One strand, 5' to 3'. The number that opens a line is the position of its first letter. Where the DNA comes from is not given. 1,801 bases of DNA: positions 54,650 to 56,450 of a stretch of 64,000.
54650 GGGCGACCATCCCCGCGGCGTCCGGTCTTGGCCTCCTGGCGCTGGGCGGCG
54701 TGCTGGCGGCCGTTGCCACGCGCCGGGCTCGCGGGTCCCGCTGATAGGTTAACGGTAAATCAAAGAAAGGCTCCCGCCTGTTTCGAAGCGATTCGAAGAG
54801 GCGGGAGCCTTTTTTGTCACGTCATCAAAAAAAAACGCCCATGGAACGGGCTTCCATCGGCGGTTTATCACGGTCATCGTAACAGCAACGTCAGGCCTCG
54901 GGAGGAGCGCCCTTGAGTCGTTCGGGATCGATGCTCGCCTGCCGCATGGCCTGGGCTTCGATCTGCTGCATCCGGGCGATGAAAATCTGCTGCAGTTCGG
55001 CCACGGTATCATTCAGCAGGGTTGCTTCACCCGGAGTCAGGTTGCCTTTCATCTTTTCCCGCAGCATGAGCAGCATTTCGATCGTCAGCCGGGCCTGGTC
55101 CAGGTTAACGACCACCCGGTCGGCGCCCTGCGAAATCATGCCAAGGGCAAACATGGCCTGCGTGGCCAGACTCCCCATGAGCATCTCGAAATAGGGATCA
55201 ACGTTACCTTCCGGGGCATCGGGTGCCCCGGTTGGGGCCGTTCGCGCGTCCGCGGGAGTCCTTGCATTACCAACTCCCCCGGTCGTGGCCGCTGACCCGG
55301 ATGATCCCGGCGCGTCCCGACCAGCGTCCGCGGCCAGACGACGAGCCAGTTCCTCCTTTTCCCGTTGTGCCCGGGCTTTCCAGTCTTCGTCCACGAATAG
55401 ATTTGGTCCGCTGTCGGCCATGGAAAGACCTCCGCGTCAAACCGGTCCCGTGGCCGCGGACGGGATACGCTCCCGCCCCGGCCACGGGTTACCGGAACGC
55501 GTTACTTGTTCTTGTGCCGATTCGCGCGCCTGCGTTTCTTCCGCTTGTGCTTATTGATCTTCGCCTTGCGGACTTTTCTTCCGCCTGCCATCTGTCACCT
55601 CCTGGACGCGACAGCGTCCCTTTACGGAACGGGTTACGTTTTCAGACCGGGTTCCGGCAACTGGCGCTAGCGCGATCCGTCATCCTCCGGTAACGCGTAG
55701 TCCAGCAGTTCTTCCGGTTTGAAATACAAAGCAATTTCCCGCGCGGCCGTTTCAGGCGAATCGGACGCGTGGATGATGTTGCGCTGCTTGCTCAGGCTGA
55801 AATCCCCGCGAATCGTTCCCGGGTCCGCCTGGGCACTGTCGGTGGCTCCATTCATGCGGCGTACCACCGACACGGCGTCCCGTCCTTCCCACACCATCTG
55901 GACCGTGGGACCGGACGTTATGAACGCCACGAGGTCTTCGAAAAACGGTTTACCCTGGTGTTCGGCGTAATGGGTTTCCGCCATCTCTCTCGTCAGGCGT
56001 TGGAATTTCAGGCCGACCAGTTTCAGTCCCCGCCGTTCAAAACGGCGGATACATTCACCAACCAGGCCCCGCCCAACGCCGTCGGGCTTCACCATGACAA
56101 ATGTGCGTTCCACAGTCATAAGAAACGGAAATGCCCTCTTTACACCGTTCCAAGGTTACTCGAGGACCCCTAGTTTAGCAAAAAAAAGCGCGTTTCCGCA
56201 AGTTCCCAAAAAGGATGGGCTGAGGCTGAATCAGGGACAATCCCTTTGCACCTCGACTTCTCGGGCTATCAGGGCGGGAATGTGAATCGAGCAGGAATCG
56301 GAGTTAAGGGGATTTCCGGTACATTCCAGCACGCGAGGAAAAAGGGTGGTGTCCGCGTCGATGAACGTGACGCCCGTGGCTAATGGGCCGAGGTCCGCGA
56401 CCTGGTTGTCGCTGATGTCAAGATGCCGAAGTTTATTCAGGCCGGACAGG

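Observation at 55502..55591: Unlisted 29-codon gene for an Arg/Lys-rich peptide with a consensus RBS, between ndk and a DUF1844 gene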

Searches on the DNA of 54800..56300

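Call 6: search_rna_families(source=window, start=54800, end=56300, threshold=evalue, max_evalue=1)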
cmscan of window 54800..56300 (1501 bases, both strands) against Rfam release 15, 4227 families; matches with E-value up to 1: 0.
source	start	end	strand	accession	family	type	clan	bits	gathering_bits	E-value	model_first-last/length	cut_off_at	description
